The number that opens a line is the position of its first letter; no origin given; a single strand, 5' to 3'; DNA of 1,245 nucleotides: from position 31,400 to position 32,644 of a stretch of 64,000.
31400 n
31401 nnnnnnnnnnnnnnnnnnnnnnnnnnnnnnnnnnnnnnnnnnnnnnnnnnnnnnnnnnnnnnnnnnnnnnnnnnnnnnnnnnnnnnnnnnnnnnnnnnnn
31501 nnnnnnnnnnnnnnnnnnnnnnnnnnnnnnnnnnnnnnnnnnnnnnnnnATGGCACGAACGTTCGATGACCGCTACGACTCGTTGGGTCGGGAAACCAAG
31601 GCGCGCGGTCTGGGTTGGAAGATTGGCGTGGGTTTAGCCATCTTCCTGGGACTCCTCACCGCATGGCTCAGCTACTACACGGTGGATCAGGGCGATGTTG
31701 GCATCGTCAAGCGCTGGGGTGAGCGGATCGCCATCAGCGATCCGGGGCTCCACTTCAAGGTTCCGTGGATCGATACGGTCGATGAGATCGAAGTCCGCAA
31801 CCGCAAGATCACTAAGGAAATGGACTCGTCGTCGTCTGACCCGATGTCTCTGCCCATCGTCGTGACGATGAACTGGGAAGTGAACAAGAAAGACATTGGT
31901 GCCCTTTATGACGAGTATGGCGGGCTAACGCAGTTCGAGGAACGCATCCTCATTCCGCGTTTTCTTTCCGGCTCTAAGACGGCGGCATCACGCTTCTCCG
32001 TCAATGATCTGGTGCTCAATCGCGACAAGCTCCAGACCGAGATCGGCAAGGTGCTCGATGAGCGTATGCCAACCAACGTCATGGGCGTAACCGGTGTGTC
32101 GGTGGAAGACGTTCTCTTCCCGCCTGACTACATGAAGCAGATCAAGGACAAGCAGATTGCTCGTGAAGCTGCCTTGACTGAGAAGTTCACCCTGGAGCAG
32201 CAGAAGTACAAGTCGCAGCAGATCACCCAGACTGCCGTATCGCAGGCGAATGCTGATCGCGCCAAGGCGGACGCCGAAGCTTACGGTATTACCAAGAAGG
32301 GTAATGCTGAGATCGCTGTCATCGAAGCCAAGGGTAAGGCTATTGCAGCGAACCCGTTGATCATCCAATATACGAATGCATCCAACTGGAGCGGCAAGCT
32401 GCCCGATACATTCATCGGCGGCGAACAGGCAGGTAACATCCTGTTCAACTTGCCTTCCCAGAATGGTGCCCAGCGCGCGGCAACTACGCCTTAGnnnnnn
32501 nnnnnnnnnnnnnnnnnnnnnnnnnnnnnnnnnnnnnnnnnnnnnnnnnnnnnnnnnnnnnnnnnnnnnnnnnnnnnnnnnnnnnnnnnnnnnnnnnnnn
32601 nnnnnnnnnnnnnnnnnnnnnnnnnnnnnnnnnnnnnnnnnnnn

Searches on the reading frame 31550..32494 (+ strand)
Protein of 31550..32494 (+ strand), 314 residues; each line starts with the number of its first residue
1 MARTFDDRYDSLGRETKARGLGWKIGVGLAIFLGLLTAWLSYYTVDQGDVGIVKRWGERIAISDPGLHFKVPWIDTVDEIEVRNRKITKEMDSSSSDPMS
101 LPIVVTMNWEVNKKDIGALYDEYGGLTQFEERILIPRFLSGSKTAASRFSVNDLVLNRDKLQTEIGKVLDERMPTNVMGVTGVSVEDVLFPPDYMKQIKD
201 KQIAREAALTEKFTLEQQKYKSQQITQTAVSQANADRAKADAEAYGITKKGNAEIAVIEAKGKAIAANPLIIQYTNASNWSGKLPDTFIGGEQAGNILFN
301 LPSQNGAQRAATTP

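Call 51: search_protein_families(library=phrogs, proteins=[window:31550-32494:+], max_evalue=0.00001)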
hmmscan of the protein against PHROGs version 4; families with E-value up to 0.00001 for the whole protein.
window:31550-32494:+ (314 aa): 1 family
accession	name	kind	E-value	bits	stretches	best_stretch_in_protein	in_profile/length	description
phrog_200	-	other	2.8e-47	162.7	1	16-310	75-368/379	lipoprotein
